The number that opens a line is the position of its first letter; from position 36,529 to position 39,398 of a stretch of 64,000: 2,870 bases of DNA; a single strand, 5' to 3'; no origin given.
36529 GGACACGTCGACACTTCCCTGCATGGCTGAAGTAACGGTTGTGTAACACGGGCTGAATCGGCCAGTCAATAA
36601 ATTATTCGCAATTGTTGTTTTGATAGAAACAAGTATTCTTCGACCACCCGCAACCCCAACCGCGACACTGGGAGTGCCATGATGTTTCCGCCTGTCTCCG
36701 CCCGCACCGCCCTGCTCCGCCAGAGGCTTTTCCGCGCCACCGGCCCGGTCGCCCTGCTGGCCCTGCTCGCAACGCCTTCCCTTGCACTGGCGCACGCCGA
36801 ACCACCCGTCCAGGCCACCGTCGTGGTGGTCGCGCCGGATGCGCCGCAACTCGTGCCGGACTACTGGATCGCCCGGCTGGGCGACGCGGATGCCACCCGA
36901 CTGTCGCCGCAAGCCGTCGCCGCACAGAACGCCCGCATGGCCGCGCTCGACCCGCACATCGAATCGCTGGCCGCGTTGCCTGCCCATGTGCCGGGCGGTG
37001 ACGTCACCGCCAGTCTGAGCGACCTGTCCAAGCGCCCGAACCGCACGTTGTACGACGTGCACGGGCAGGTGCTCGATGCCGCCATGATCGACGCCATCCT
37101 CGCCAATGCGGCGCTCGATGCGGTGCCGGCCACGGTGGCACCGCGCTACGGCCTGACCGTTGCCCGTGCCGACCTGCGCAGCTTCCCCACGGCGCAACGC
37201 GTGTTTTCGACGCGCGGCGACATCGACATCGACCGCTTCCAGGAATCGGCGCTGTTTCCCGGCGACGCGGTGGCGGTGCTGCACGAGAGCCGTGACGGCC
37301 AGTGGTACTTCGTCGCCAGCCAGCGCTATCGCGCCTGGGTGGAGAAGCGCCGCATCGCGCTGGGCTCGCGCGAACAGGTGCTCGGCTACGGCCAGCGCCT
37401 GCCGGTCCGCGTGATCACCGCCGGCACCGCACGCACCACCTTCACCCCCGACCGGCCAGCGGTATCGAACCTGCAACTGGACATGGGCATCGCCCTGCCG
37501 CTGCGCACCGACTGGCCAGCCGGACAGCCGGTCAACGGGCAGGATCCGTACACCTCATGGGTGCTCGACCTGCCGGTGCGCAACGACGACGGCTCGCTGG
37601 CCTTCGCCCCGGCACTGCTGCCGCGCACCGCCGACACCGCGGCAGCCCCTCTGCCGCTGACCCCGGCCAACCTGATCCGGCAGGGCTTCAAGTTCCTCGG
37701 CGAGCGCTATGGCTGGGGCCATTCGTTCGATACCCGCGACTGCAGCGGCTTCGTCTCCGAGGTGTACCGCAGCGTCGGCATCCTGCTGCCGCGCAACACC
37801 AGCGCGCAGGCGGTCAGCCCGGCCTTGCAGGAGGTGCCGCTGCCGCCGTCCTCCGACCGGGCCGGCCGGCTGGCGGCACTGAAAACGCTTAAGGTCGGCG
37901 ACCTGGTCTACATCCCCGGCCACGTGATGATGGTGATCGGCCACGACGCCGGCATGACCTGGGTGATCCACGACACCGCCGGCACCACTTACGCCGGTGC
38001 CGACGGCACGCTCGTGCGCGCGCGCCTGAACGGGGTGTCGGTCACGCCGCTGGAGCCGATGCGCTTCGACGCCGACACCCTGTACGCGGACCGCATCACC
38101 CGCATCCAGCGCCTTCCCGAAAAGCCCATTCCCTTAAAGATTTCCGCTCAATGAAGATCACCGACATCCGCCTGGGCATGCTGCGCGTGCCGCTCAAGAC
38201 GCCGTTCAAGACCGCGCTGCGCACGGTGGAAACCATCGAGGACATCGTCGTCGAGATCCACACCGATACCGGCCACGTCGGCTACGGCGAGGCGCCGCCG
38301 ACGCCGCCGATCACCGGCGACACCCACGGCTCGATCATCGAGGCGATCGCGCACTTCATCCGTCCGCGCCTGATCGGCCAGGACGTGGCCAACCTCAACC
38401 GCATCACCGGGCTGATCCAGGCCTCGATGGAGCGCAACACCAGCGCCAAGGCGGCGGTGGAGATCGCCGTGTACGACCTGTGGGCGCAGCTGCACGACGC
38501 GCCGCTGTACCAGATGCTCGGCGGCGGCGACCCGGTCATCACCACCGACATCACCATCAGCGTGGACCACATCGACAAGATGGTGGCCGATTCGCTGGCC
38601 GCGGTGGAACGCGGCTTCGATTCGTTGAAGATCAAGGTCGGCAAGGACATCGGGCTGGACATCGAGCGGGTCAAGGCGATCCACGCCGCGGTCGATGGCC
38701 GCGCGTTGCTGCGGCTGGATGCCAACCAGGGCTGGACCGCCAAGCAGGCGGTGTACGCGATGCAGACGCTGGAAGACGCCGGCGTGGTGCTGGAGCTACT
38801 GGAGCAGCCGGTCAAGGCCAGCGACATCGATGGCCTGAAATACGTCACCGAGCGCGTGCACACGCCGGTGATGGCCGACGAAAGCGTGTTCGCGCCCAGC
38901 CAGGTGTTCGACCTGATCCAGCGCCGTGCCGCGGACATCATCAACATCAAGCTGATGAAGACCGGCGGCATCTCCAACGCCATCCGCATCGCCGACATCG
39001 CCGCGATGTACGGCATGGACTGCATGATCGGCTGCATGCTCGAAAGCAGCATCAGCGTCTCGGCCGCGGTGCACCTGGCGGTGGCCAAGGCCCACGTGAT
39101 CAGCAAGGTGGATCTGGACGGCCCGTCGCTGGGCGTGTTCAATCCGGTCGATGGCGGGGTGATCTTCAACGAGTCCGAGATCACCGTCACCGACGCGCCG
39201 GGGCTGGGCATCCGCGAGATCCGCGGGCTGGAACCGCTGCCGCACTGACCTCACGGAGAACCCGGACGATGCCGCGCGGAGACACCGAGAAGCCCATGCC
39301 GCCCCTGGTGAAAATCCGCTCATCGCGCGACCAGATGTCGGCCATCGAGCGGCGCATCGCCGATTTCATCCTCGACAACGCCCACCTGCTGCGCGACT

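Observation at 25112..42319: A ~17 kb TonB-receptor-anchored locus that looks dedicated to importing and dismantling peptidoglycan peptides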

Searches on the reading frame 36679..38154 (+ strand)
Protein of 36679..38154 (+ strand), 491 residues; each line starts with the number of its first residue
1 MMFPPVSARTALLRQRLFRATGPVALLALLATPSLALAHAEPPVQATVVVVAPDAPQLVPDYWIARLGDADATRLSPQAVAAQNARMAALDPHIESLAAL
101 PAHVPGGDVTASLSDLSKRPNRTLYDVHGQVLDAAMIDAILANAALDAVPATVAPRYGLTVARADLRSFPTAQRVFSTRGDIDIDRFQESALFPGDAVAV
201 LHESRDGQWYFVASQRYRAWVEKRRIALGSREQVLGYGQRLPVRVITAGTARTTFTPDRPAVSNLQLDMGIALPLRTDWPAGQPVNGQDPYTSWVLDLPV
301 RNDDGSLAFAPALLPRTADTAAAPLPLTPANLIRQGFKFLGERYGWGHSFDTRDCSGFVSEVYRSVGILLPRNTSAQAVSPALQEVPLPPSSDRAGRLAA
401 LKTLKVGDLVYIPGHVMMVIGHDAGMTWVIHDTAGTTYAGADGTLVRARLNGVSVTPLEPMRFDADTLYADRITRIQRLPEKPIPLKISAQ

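Call 8: search_protein_families(library=pfam, proteins=[window:36679-38154:+], max_evalue=0.01)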
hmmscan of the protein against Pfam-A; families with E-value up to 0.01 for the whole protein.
window:36679-38154:+ (491 aa): 2 families
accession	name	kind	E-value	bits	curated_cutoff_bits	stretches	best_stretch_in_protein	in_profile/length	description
PF12913.13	SH3_6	-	6.4e-17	61.3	27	1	176-222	3-53/53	SH3 domain (SH3b1 type)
PF00877.26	NLPC_P60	-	1.3e-11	44.9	23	1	341-432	1-80/105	NlpC/P60 family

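Call 20: search_protein_families(library=ncbifam, proteins=[window:36679-38154:+], max_evalue=0.001)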
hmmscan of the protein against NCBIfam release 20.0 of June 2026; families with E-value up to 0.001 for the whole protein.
window:36679-38154:+ (491 aa): 2 families
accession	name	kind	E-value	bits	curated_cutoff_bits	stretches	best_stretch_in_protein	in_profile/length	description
NF010495.0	PRK13914.1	equivalog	1.1e-05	24.6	647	1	331-380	368-418/481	invasion associated endopeptidase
NF038345.1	wall_hydro_RipC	exception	0.00056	19.4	425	0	326-380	248-301/362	peptidoglycan hydrolase RipC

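Call 22: search_solved_structures(query=window:36679-38154:+, max_evalue=0.001, show_alignments=2)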
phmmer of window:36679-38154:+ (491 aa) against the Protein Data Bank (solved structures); distinct sequences matched with E-value up to 0.001: 4.
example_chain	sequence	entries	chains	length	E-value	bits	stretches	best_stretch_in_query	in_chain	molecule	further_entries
3m1u_A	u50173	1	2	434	6.9e-25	90.6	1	133-457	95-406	Putative gamma-D-glutamyl-L-diamino acid endopeptidase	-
6sqx_A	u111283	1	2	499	6.9e-12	47.7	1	150-379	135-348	Peptide-binding protein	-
4xcm_A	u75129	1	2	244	3.7e-05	25.5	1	325-389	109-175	Cell wall-binding endopeptidase-related protein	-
3h41_A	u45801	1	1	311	0.00026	22.7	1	326-378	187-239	NLP/P60 family protein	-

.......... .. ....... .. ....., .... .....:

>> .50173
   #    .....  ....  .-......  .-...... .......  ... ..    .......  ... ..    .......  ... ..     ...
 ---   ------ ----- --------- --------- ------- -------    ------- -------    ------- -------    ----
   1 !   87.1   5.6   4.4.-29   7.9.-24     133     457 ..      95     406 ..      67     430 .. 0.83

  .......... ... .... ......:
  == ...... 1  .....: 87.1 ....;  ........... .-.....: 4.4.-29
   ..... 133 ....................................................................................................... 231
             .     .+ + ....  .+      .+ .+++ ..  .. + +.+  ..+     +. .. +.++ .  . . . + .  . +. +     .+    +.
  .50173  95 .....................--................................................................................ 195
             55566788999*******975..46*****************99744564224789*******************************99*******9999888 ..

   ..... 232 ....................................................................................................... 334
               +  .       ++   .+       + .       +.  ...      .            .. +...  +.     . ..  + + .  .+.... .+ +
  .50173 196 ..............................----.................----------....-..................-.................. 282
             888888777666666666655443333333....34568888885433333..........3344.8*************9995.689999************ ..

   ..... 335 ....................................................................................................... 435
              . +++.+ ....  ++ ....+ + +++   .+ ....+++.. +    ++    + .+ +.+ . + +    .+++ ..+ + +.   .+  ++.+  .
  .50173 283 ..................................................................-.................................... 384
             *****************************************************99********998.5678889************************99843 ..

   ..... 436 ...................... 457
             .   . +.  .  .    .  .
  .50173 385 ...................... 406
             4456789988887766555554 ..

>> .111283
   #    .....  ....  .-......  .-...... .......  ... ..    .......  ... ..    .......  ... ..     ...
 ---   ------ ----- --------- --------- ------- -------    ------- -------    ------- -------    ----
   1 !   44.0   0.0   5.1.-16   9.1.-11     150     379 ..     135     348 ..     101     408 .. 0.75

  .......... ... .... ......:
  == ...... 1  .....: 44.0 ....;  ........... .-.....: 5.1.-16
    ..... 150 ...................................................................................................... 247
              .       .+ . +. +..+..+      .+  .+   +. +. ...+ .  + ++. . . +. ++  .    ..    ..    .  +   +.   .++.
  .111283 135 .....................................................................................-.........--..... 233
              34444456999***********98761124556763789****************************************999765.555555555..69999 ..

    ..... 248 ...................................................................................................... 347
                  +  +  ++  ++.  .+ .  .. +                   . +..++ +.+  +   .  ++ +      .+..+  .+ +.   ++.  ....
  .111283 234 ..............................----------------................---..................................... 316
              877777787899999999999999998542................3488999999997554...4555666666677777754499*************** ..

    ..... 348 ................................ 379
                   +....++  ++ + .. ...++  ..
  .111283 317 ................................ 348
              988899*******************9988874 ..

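Call 82: search_dna_similar(query=window:36679-38154:+, collection=plasmids, mode=protein, max_evalue=1e-10, max_rows=25)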
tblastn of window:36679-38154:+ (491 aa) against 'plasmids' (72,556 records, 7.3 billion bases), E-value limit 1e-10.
Records with a match: 5; places in all: 5; records where one place covers at least 80% of the query: 0.
Best place of each record, by identity: <60% 5.
By first word of the organism name: Escherichia 4; Selenomonas 1.
By predicted mobility (MOB-suite, as given by PLSDB): conjugative 4; non-mobilizable 1.
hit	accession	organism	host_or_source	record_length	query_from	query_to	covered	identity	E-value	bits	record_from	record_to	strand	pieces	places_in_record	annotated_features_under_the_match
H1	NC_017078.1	Selenomonas ruminantium subsp. lactilytica TAM6421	-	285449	157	431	56%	30.4%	4e-21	104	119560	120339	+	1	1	NlpC/P60 family protein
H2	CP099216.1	Escherichia coli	culture,Pooled soil sample collected ...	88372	156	422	54%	28.9%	1e-11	75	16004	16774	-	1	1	SH3 domain-containing protein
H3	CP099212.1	Escherichia coli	culture,Pooled soil sample collected ...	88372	156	422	54%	28.9%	1e-11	75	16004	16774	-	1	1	SH3 domain-containing protein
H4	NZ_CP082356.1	Escherichia coli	-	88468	156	422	54%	28.9%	1e-11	75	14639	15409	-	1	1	SH3 domain-containing C40 family peptidase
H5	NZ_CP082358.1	Escherichia coli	top soil suspension,Top soil and leaf ...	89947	156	422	54%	28.9%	1e-11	75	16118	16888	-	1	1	SH3 domain-containing C40 family peptidase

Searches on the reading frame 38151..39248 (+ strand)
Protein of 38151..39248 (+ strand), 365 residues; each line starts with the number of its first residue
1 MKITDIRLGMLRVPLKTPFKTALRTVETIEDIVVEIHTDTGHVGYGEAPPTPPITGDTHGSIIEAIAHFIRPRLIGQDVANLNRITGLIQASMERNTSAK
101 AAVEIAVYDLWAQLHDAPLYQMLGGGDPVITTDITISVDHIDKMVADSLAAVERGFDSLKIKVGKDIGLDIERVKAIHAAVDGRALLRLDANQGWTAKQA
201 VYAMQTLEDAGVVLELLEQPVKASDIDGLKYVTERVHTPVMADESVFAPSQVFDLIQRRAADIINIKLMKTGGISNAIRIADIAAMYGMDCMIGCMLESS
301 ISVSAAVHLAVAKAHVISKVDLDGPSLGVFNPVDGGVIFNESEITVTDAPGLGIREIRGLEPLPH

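Call 8: search_protein_families(library=pfam, proteins=[window:38151-39248:+], max_evalue=0.01)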
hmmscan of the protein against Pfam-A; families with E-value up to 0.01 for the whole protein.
window:38151-39248:+ (365 aa): 3 families
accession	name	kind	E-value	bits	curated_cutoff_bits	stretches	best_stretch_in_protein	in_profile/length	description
PF13378.12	MR_MLE_C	-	1.5e-52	178.9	29.4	1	147-354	5-213/219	Enolase C-terminal domain-like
PF02746.21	MR_MLE_N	-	7.8e-19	68.4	22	1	13-124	11-117/117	Mandelate racemase / muconate lactonizing enzyme, N-terminal domain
PF07476.17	MAAL_C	-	3.2e-07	30.2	27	1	235-329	137-229/249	Methylaspartate ammonia-lyase C-terminus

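Call 13: find_encoding_contigs(protein=window:38151-39248:+, flank=10000, max_places=6)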
Protein window:38151-39248:+ (365 aa): 23 contigs read that carry it; 3 places shown.
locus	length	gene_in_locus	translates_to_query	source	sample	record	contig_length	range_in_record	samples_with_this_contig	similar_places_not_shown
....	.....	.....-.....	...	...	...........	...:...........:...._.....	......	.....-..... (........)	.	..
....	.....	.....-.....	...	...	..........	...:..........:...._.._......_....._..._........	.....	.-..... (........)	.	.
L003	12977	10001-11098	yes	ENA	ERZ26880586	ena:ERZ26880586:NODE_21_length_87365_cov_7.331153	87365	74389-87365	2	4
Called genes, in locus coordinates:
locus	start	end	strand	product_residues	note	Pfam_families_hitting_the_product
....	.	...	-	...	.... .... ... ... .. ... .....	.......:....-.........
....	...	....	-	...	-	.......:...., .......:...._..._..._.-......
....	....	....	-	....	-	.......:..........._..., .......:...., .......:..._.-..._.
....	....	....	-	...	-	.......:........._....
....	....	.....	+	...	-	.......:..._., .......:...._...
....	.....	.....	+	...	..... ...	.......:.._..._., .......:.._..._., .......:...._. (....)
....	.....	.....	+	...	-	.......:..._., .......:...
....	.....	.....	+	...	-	-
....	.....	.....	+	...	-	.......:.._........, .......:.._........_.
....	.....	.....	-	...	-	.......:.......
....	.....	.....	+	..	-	-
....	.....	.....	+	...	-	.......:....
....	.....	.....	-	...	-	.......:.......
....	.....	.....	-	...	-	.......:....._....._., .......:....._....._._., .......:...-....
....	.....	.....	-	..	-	-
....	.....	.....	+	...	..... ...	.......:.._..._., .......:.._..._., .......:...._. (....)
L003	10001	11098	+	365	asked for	PF02746:MR_MLE_N, PF13378:MR_MLE_C, PF07476:MAAL_C (weak)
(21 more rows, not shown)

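Call 20: search_protein_families(library=ncbifam, proteins=[window:38151-39248:+], max_evalue=0.001)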
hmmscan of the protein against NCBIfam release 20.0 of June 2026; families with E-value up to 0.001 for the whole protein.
window:38151-39248:+ (365 aa): 19 families
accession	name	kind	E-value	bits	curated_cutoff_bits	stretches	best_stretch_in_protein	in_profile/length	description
NF041118.1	A_G_epim_Thtga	equivalog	1.9e-76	257.4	500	1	1-323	1-318/341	L-Ala-D/L-Glu epimerase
TIGR02534.1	mucon_cyclo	subfamily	3.9e-64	217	334.95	1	6-354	4-355/368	muconate/chloromuconate family cycloisomerase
NF042940.1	racemase_DgcA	equivalog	3.8e-50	170.9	400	1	12-327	7-298/323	N-acetyl-D-Glu racemase DgcA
NF043002.1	HProlDhtase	equivalog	6.2e-43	147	500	1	1-355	1-353/366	cis-3-hydroxy-L-proline dehydratase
TIGR01928.1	menC_lowGC_arch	equivalog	6.6e-43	147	200.65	1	11-313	3-300/325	o-succinylbenzoate synthase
NF011708.0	PRK15129.1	equivalog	2e-38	132.2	343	1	13-343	11-318/321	L-Ala-D/L-Glu epimerase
NF047820.1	TalGalacDh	equivalog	1e-33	116.8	500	1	2-307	3-317/371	L-talarate/galactarate dehydratase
NF040866.1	AraD_Arch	equivalog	1.7e-31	109.6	650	1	29-354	32-359/372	arabinonate dehydratase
NF002782.0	PRK02901.1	equivalog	4.2e-27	95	288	1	140-318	87-263/328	o-succinylbenzoate synthase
NF010624.0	PRK14017.1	equivalog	2.4e-22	79.6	311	1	32-319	16-310/382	galactonate dehydratase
TIGR01927.1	menC_gam_Gplu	equivalog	1e-21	77.5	130.55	1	13-311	5-280/307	o-succinylbenzoate synthase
NF043051.1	ManoateDhtManD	equivalog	5.5e-21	74.9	550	2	190-354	211-373/403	D-mannonate dehydratase ManD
NF011654.0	PRK15072.1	subfamily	2.6e-20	72.7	430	2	189-354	211-374/404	D-galactonate dehydratase family protein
NF040790.2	glucon_galact_dh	equivalog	2.8e-20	72.5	750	1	32-309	26-313/390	bifunctional D-gluconate/D-galactonate dehydratase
NF002739.0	PRK02714.1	equivalog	4.3e-20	72.4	259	1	151-310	129-287/320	o-succinylbenzoate synthase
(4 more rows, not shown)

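Call 21: search_solved_structures(query=window:38151-39248:+, max_evalue=1e-20, show_alignments=3)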
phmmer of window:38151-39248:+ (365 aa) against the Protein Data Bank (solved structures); distinct sequences matched with E-value up to 1e-20: 63 (the best 60 are shown).
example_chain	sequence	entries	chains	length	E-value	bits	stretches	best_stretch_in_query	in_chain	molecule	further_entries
1jpm_A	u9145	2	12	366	7.7e-102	344.6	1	1-354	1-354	L-Ala-D/L-Glu Epimerase | similar to chloromuconate cycloisomerase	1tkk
3jva_A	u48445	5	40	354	4.5e-81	276.3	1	1-354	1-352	Dipeptide Epimerase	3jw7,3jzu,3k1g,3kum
2p88_A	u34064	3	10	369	9e-63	216.1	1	1-355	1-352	Mandelate racemase/muconate lactonizing enzyme family protein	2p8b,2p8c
3q45_A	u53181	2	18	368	5.6e-60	206.9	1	2-354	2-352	Mandelate racemase/muconate lactonizing enzyme family; possible chloromuconate cycloisomer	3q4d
3r0k_A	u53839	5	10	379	1e-59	206.1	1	2-348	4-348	Enzyme of enolase superfamily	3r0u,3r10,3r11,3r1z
3rit_A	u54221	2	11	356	4.5e-59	203.9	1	1-354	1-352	Dipeptide epimerase | Putative chloromuconate cycloisomerase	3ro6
2zad_A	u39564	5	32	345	6.9e-50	173.7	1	2-313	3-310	Muconate cycloisomerase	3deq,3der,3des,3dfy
3s5s_A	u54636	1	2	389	1.4e-49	172.7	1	6-340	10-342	Mandelate racemase/muconate lactonizing enzyme family protein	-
3i4k_A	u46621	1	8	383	3.8e-44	154.9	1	6-354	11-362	Muconate lactonizing enzyme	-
3u9i_A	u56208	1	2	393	6.8e-43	150.7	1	7-347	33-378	Mandelate racemase/muconate lactonizing enzyme, C-terminal domain protein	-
2qde_A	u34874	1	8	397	3.4e-42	148.4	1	3-317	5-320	Mandelate racemase/muconate lactonizing enzyme family protein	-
1nu5_A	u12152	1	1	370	1.9e-41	146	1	1-325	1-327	Chloromuconate cycloisomerase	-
3ik4_A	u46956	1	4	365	3.8e-40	141.7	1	9-355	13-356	Mandelate racemase/muconate lactonizing protein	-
3iji_A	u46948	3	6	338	4.3e-39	138.2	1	15-356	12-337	Muconate cycloisomerase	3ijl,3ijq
3fcp_A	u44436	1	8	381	1.8e-34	123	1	7-355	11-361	L-Ala-D/L-Glu epimerase, a muconate lactonizing enzyme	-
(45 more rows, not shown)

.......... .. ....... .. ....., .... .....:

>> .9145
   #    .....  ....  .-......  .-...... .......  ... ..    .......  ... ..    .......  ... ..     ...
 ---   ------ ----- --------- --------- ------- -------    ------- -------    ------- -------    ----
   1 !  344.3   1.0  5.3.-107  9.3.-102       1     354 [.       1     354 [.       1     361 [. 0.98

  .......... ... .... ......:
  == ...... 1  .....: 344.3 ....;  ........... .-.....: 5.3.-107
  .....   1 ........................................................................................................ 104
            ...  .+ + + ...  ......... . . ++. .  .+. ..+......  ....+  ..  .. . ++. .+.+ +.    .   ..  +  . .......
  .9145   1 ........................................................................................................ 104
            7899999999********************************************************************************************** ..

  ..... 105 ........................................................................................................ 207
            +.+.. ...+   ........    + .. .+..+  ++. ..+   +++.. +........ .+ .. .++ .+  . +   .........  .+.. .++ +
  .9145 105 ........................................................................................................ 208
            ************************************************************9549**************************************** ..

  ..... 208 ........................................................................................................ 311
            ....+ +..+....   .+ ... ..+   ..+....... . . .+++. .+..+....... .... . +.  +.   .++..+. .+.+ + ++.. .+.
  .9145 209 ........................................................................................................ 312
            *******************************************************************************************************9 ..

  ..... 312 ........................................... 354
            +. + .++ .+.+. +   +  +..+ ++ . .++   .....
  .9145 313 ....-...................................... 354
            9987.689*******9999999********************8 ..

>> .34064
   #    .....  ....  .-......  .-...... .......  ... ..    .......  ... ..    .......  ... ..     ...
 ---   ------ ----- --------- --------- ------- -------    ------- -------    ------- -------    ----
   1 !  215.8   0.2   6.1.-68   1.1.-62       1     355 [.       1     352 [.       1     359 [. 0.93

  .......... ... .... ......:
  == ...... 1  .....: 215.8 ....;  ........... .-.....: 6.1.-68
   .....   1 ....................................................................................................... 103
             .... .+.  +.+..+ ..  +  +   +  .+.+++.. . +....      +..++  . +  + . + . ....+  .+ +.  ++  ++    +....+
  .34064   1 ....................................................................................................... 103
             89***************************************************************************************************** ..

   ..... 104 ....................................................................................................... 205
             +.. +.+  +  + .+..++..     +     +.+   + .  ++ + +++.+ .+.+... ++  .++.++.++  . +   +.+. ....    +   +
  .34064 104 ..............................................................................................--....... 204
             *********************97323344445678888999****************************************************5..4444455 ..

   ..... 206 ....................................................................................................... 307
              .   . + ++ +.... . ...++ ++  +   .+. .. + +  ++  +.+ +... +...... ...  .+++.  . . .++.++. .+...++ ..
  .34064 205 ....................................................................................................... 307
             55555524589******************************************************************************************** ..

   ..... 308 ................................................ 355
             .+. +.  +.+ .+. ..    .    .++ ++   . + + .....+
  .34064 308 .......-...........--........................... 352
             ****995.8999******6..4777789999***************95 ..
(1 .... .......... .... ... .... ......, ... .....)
